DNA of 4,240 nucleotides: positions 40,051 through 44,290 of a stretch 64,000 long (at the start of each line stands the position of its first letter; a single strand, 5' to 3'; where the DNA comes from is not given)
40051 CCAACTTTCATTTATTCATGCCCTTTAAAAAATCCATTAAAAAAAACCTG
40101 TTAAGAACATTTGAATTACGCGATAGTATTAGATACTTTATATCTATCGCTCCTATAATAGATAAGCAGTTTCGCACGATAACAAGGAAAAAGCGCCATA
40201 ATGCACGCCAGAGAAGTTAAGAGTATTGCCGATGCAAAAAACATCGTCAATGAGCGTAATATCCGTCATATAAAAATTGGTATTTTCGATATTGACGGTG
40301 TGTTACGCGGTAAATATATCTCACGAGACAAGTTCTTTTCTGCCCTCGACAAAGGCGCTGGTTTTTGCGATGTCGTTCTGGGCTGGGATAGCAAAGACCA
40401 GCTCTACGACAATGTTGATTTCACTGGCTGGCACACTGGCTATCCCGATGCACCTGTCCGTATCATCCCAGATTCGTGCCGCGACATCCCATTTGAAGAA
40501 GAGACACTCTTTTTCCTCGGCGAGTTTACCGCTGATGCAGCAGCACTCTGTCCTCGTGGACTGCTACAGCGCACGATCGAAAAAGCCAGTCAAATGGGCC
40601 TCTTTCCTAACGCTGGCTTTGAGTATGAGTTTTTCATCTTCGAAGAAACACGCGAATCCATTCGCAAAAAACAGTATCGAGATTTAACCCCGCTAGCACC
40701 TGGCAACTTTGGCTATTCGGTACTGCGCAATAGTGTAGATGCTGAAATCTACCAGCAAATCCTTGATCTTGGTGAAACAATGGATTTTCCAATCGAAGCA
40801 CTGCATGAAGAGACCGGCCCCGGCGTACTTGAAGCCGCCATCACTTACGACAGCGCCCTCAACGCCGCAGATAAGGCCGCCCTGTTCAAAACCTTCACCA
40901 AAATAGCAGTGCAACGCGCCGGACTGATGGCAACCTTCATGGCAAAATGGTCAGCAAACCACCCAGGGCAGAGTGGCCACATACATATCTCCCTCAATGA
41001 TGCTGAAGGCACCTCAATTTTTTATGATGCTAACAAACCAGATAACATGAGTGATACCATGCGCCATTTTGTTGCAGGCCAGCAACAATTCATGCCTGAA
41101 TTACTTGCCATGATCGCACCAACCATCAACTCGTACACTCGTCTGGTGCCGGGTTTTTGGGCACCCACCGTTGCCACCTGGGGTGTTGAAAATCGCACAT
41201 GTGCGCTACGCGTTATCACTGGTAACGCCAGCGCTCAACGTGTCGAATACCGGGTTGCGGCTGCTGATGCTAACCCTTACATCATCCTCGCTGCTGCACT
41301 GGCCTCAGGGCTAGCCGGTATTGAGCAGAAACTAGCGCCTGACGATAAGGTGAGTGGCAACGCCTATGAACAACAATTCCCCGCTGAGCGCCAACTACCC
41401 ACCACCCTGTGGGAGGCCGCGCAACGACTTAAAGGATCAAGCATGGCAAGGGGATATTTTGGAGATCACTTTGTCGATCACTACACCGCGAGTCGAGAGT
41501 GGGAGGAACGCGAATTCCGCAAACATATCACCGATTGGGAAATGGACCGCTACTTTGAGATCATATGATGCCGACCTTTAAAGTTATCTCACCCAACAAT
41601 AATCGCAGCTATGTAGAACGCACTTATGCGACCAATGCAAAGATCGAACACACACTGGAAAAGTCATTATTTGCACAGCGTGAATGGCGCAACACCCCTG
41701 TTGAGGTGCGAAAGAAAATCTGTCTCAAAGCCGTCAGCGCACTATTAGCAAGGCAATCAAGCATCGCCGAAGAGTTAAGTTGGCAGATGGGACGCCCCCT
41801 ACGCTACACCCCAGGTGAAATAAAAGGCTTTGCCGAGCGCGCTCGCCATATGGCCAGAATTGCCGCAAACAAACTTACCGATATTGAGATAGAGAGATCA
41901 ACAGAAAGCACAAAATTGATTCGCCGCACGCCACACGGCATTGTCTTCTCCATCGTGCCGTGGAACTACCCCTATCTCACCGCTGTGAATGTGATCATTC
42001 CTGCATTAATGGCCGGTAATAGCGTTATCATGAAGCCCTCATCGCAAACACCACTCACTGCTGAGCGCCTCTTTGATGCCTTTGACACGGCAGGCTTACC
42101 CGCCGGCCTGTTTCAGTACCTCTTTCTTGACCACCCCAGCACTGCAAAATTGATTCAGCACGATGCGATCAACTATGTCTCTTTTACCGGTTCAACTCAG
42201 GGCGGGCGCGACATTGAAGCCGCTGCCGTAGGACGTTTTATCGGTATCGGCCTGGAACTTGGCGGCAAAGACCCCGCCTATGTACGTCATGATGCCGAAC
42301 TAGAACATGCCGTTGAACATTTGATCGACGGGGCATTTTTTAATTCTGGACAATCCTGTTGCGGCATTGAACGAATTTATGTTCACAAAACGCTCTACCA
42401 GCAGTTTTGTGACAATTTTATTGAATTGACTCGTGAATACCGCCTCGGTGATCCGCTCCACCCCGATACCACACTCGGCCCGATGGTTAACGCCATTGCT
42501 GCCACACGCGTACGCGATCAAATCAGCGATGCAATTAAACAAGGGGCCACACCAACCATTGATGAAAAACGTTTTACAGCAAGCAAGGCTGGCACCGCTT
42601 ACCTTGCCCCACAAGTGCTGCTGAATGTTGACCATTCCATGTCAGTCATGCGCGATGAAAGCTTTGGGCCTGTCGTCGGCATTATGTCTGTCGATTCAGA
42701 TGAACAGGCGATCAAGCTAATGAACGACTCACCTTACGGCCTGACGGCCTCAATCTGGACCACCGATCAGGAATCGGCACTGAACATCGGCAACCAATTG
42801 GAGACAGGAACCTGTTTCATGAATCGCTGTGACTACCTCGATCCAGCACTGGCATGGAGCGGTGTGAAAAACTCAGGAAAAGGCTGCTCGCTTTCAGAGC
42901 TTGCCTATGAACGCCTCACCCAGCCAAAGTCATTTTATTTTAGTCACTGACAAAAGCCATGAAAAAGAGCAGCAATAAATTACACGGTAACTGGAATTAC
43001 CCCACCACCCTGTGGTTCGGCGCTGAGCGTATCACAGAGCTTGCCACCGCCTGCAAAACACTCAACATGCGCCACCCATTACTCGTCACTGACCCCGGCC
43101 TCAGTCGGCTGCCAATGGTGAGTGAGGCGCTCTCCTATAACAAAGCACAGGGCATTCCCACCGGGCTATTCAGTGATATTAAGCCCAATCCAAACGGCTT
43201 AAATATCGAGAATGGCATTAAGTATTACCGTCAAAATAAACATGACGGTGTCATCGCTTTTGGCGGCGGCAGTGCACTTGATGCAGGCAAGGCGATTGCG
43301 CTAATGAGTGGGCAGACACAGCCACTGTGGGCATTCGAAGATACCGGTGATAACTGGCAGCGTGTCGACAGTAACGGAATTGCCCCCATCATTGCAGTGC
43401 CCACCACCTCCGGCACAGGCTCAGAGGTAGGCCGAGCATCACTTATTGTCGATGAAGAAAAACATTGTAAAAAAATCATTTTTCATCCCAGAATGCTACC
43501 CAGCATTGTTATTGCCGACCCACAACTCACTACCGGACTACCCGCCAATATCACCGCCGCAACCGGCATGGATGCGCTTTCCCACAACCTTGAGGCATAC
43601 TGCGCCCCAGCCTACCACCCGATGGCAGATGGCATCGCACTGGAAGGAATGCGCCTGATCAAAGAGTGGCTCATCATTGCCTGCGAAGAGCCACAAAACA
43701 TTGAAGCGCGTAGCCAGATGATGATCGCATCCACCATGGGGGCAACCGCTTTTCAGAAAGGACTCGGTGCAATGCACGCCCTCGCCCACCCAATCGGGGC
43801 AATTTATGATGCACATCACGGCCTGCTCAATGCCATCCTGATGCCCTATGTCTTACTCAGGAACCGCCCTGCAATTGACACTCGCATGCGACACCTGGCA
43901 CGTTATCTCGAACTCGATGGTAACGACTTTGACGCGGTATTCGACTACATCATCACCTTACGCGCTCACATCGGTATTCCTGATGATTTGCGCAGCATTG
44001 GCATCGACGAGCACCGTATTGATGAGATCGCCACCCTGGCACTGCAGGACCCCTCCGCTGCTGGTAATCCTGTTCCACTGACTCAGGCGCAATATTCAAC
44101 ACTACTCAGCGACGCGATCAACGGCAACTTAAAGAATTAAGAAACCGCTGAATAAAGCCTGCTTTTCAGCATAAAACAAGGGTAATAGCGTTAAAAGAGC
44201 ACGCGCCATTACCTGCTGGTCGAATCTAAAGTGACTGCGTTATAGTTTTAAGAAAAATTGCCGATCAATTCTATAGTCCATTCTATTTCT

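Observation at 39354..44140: Gamma-glutamylation-type catabolic cluster lacking an amine oxidase but containing an Fe-alcohol dehydrogenase: candidate amino-alcohol pathway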

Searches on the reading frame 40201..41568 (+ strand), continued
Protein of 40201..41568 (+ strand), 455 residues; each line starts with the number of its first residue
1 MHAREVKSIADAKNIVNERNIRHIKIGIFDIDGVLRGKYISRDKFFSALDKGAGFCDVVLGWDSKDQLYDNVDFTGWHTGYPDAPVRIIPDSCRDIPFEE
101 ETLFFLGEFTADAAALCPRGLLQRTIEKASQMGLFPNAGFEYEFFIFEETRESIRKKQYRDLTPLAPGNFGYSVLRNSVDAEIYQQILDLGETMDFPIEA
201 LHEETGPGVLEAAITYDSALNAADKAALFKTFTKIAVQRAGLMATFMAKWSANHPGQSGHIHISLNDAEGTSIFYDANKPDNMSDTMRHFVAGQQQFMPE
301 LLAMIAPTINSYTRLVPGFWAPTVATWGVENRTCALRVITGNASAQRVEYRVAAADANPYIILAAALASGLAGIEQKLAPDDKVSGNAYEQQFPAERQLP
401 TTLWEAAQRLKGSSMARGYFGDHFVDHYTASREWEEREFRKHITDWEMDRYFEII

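Call 67: find_encoding_contigs(protein=P0012, flank=10000, max_places=2)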
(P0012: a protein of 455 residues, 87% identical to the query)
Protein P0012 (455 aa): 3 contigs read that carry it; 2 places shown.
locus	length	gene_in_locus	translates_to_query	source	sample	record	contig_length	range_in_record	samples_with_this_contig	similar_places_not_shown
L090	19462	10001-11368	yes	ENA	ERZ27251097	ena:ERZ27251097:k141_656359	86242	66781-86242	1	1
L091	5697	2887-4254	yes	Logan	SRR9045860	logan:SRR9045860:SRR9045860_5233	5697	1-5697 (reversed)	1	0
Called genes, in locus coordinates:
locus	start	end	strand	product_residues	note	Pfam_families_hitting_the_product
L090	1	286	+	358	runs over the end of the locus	PF03116:NQR2_RnfD_RnfE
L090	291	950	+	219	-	PF04205:FMN_bind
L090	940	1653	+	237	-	PF02508:Rnf-Nqr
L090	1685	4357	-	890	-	PF00989:PAS, PF13188:PAS_8 (weak), PF13426:PAS_9, PF00512:HisKA, PF02518:HATPase_c, PF00072:Response_reg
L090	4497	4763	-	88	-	-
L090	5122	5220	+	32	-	-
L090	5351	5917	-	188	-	PF01871:AMMECR1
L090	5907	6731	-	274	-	PF01875:Memo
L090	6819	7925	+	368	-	PF04055:Radical_SAM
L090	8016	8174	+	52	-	-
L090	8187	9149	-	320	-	PF03425:CBM_11 (weak)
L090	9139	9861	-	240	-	PF00117:GATase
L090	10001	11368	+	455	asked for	PF00120:Gln-synt_C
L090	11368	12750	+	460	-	PF00171:Aldedh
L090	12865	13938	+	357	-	PF00465:Fe-ADH, PF13685:Fe-ADH_2 (faint), PF25137:ADH_Fe_C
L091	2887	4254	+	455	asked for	PF00120:Gln-synt_C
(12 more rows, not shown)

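Call 68: find_encoding_contigs(protein=P0015, flank=10000, max_places=2)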
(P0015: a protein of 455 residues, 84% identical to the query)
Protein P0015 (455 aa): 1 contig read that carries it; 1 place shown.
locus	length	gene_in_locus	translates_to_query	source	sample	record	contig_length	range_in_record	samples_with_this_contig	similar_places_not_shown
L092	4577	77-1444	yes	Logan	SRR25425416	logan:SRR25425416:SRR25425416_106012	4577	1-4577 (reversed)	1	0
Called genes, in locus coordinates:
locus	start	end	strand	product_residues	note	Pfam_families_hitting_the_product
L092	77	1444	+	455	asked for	PF00120:Gln-synt_C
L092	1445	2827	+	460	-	PF00171:Aldedh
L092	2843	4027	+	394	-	PF00465:Fe-ADH, PF13685:Fe-ADH_2 (weak), PF25137:ADH_Fe_C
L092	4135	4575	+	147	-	?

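Call 76: search_protein_families(library=ncbifam, proteins=[L085:7986-9347:+, L085:9385-10773:+, L085:10770-11915:+, L085:4270-5010:+], max_evalue=1e-40)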
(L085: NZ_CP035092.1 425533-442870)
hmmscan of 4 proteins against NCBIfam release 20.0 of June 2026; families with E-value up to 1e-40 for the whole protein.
L085:7986-9347:+ (453 aa): 4 families
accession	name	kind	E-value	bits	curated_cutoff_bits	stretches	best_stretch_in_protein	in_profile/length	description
TIGR00653.1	GlnA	equivalog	6.2e-80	269.1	429.15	1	64-449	50-460/462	type I glutamate--ammonia ligase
TIGR03105.1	gln_synth_III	equivalog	3.9e-74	249.7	469.6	1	76-448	56-432/435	type III glutamate--ammonia ligase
NF045547.1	GGputSyn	equivalog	5.8e-70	236.2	650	1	9-445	4-438/438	gamma-glutamylputrescine synthetase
NF007006.0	PRK09469.1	equivalog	9.8e-41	139.8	845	0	196-441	204-458/469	glutamate--ammonia ligase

L085:9385-10773:+ (462 aa): 32 families (the best 25 are shown)
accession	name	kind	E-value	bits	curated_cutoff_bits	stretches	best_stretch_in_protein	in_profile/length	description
NF006916.0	PRK09407.1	equivalog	7.2e-94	315.2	521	1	3-445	34-473/526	succinic semialdehyde dehydrogenase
NF010000.0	PRK13473.1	subfamily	4.3e-90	302.6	615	1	4-446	18-461/475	aminobutyraldehyde dehydrogenase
TIGR01804.1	BADH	equivalog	8.2e-86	288.3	668.6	1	3-442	13-456/467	betaine-aldehyde dehydrogenase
NF042989.1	AldDh_AldH_Clos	equivalog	3.7e-81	273.2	800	1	4-446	2-446/458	aldehyde dehydrogenase AldH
NF006915.0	PRK09406.1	equivalog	5e-79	266.3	730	1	4-446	2-445/457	NADP-dependent succinic semialdehyde dehydrogenase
NF045736.1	PaDhStyDRhodo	equivalog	5e-78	262.7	800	1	3-453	18-473/479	phenylacetaldehyde dehydrogenase StyD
NF009725.0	PRK13252.1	equivalog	7.2e-78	262.2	593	1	3-439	22-461/488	betaine-aldehyde dehydrogenase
TIGR02299.1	HpaE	equivalog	6.9e-76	255.8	638.35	1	4-438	17-457/488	5-carboxymethyl-2-hydroxymuconate semialdehyde dehydrogenase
NF007497.0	PRK10090.1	equivalog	1.4e-75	254.9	500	1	3-439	22-459/480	aldehyde dehydrogenase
TIGR03216.1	OH_muco_semi_DH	equivalog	2.9e-75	253.7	693.25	1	3-438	14-460/481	2-hydroxymuconic semialdehyde dehydrogenase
NF045735.1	PaDhStyDPseudo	equivalog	3.3e-75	253.6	850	1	3-438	18-462/483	phenylacetaldehyde dehydrogenase StyD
NF010575.0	PRK13968.1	equivalog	2.9e-74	250.9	855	1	7-446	11-448/462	succinate-semialdehyde dehydrogenase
TIGR01780.1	SSADH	subfamily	1.6e-71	241.5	646.35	1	9-442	3-437/448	succinate-semialdehyde dehydrogenase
NF052305.1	DioxValDhHalo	equivalog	1e-67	229.1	750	1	3-419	20-440/483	2,5-dioxovalerate dehydrogenase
NF042993.1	AlphKGSA_gudD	equivalog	1.2e-65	222.2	770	1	4-418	20-439/481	alpha-ketoglutaric semialdehyde dehydrogenase GucD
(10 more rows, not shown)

L085:10770-11915:+ (381 aa): 10 families
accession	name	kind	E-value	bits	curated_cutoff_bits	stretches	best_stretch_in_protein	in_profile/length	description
NF058672.1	4HyButDHCUPNE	equivalog_domain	9.7e-107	357.4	500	1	7-381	4-378/378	4-hydroxybutyrate dehydrogenase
TIGR02638.1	lactal_redase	equivalog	4.2e-79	266.1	523.15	1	12-377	9-379/379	lactaldehyde reductase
NF041833.1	Fe_ADH_ErcA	equivalog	2.2e-73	247.6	550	1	15-379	13-380/382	alcohol dehydrogenase-like regulatory protein ErcA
NF053866.1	CholDhdGbsBBac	equivalog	4.7e-73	246.1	550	1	6-380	11-390/392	choline dehydrogenase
NF007911.0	PRK10624.1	equivalog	7e-71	239.2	537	1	12-380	10-381/382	lactaldehyde reductase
NF010378.0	PRK13805.1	equivalog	7e-64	216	951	1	9-371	461-854/872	bifunctional acetaldehyde-CoA/alcohol dehydrogenase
NF007363.0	PRK09860.1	equivalog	1.1e-56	192.7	581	1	19-381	18-383/383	L-threonine dehydrogenase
NF011998.0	PRK15454.1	equivalog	3.4e-53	180.8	556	1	7-376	24-390/395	ethanolamine utilization ethanol dehydrogenase EutG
NF050025.1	SulfAcetaldRedSarD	equivalog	1.2e-52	179.1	700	1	13-373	11-377/385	sulfoacetaldehyde reductase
TIGR03405.1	Phn_Fe-ADH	equivalog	3.4e-44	151.1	423.7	1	10-357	4-345/355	iron-containing alcohol dehydrogenase PsrA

L085:4270-5010:+ (246 aa): 0 families

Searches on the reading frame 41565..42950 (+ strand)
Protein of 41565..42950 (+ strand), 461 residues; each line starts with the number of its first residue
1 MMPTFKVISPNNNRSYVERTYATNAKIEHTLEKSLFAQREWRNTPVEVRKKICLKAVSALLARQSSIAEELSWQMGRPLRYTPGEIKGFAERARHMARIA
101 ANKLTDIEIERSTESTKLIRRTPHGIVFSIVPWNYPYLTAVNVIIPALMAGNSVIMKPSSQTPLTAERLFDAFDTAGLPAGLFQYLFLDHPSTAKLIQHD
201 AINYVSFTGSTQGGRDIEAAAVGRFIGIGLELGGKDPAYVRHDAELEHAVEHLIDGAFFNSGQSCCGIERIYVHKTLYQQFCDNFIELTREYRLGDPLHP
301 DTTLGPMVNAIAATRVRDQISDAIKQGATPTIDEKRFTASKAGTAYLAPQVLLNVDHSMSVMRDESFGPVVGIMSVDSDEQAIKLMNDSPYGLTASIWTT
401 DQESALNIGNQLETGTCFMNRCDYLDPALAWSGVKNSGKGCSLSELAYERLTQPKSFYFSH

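Call 3: search_protein_families(library=pfam, proteins=[window:41565-42950:+])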
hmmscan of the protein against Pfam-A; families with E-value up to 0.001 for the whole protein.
window:41565-42950:+ (461 aa): 2 families
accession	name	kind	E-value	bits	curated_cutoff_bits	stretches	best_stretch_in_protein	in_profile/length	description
PF00171.27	Aldedh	-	1.6e-123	413.2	23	1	4-456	8-460/461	Aldehyde dehydrogenase family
PF05893.19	LuxC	-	0.00063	19.2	21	0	117-176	82-140/401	Acyl-CoA reductase (LuxC)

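Call 4: search_protein_families(library=ncbifam, proteins=[window:41565-42950:+])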
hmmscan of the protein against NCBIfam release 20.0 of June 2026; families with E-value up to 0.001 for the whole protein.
window:41565-42950:+ (461 aa): 45 families (the best 25 are shown)
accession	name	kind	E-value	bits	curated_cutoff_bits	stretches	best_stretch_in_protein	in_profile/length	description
NF006916.0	PRK09407.1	equivalog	2.7e-97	326.6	521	1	4-436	35-462/526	succinic semialdehyde dehydrogenase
TIGR01804.1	BADH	equivalog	3.8e-93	312.5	668.6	1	4-453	14-465/467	betaine-aldehyde dehydrogenase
NF010000.0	PRK13473.1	subfamily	1.2e-90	304.4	615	1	5-456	19-469/475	aminobutyraldehyde dehydrogenase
NF009725.0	PRK13252.1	equivalog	2.1e-87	293.6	593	1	4-458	23-478/488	betaine-aldehyde dehydrogenase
NF006915.0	PRK09406.1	equivalog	2.6e-81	273.8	730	1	8-447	6-444/457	NADP-dependent succinic semialdehyde dehydrogenase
TIGR02299.1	HpaE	equivalog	3.8e-81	273.1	638.35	1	4-457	17-474/488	5-carboxymethyl-2-hydroxymuconate semialdehyde dehydrogenase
NF045735.1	PaDhStyDPseudo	equivalog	1.2e-80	271.6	850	1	4-457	19-479/483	phenylacetaldehyde dehydrogenase StyD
NF042993.1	AlphKGSA_gudD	equivalog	3.9e-79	266.6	770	1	7-421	23-440/481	alpha-ketoglutaric semialdehyde dehydrogenase GucD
NF007497.0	PRK10090.1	equivalog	2.6e-78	263.9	500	1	6-442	25-460/480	aldehyde dehydrogenase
NF040648.1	lactal_redase_Meth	equivalog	2.9e-78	264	650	1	6-455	14-458/463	lactaldehyde dehydrogenase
NF045736.1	PaDhStyDRhodo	equivalog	4e-76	256.5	800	1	4-443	19-461/479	phenylacetaldehyde dehydrogenase StyD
TIGR01780.1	SSADH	subfamily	6e-75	252.8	646.35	1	24-444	18-437/448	succinate-semialdehyde dehydrogenase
NF042989.1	AldDh_AldH_Clos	equivalog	7e-75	252.5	800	1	19-448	17-446/458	aldehyde dehydrogenase AldH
NF010575.0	PRK13968.1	equivalog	4e-73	247.1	855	1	8-447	12-447/462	succinate-semialdehyde dehydrogenase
TIGR03216.1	OH_muco_semi_DH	equivalog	1.1e-72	245.2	693.25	1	4-440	15-460/481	2-hydroxymuconic semialdehyde dehydrogenase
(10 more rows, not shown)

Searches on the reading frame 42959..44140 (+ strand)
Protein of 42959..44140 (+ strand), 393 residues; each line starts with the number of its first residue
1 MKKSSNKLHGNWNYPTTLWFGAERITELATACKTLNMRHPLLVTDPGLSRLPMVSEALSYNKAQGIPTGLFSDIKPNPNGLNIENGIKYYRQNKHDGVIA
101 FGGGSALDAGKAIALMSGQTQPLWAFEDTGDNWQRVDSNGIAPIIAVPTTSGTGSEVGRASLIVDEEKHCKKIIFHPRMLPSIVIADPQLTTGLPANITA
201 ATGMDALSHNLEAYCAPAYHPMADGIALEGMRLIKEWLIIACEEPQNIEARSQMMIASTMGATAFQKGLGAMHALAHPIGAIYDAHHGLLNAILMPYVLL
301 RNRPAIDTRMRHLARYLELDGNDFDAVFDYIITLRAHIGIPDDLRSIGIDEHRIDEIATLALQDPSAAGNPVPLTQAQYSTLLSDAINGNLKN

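Call 3: search_protein_families(library=pfam, proteins=[window:42959-44140:+])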
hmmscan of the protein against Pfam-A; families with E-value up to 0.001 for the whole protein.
window:42959-44140:+ (393 aa): 3 families
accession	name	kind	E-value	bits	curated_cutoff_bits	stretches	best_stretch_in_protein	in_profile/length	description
PF00465.25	Fe-ADH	-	1.2e-45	155.6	31.3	1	15-188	1-168/168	Iron-containing alcohol dehydrogenase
PF25137.1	ADH_Fe_C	-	1.8e-43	148.9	27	1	199-386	1-193/194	Fe-containing alcohol dehydrogenase family, C-terminal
PF13685.12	Fe-ADH_2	-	1.3e-08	35.4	28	1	21-116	3-96/149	Iron-containing alcohol dehydrogenase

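Call 4: search_protein_families(library=ncbifam, proteins=[window:42959-44140:+])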
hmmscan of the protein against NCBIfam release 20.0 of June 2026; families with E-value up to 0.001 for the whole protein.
window:42959-44140:+ (393 aa): 16 families
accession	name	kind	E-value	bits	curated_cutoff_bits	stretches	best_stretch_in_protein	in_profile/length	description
NF058672.1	4HyButDHCUPNE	equivalog_domain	6.8e-102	341.5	500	1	13-386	5-377/378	4-hydroxybutyrate dehydrogenase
TIGR02638.1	lactal_redase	equivalog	1.4e-80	271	523.15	1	15-378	7-374/379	lactaldehyde reductase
NF041833.1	Fe_ADH_ErcA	equivalog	3e-80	270.2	550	1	20-384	13-379/382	alcohol dehydrogenase-like regulatory protein ErcA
NF053866.1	CholDhdGbsBBac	equivalog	5.4e-71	239.3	550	1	11-385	11-389/392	choline dehydrogenase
NF007911.0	PRK10624.1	equivalog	1e-70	238.6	537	1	16-382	9-377/382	lactaldehyde reductase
NF007363.0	PRK09860.1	equivalog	1.6e-61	208.5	581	1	19-378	13-374/383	L-threonine dehydrogenase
NF010378.0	PRK13805.1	equivalog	2e-61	207.9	951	1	14-387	461-864/872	bifunctional acetaldehyde-CoA/alcohol dehydrogenase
NF011998.0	PRK15454.1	equivalog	1.9e-53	181.6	556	1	20-383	32-391/395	ethanolamine utilization ethanol dehydrogenase EutG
NF050025.1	SulfAcetaldRedSarD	equivalog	5.4e-49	167.1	700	1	20-364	13-361/385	sulfoacetaldehyde reductase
TIGR03405.1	Phn_Fe-ADH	equivalog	2.7e-43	148.1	423.7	1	15-363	4-345/355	iron-containing alcohol dehydrogenase PsrA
TIGR04266.1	NDMA_methanol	equivalog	4.6e-42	144.3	625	1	29-357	30-364/420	NDMA-dependent methanol dehydrogenase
NF011717.0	PRK15138.1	equivalog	4.5e-22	78.7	645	1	14-357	8-356/387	alcohol dehydrogenase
NF041822.1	daptide_DH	equivalog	3.6e-14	52.4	300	1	93-218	53-179/363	daptide-type RiPP biosynthesis dehydogenase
NF006941.0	PRK09423.1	subfamily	8.5e-13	47.9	336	2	15-117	8-107/367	glycerol dehydrogenase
NF053832.1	GlycoaldRedHalo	equivalog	1.8e-06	27.4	550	0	141-214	108-180/363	glycolaldehyde reductase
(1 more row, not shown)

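Call 37: search_solved_structures(query=window:42959-44137:+, max_evalue=1e-40)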
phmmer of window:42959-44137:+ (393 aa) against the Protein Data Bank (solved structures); distinct sequences matched with E-value up to 1e-40: 14.
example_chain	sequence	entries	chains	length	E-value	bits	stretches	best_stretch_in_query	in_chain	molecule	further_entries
8zrl_A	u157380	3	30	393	1.5e-64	221.6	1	14-372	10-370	NAD-dependent methanol dehydrogenase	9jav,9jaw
3bfj_A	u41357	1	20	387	8.8e-61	209.1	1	14-378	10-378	1,3-propanediol oxidoreductase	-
8zwd_B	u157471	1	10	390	2.7e-56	194.4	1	14-378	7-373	NAD(P)-dependent methanol dehydrogenase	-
3owo_A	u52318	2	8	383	3.4e-55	190.8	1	36-380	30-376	Alcohol dehydrogenase 2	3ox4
4fr2_A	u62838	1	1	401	2e-52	181.7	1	14-379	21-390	1,3-propanediol dehydrogenase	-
1rrm_A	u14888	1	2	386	2.6e-49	171.4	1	16-376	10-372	Lactaldehyde reductase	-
2bi4_A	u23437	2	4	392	3.5e-49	171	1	16-375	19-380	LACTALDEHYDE REDUCTASE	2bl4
7qlq_AAA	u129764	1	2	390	4.2e-49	170.7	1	16-375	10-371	Lactaldehyde reductase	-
7qls_AAA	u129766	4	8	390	5.1e-49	170.4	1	16-375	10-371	Lactaldehyde reductase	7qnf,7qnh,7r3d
7qnj_AAA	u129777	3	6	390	7.5e-49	169.9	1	16-375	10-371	Lactaldehyde reductase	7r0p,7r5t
5br4_A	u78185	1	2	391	8.1e-49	169.8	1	16-375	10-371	Lactaldehyde reductase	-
7qlg_AAA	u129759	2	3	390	9.3e-49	169.6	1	16-375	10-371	Lactaldehyde reductase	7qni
6jko_A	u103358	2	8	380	2.9e-47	164.7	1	12-382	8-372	Methanol dehydrogenase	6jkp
3zdr_A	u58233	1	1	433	9.4e-45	156.4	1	13-373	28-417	ALCOHOL DEHYDROGENASE DOMAIN OF THE BIFUNCTIONAL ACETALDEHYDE DEHYDROGENASE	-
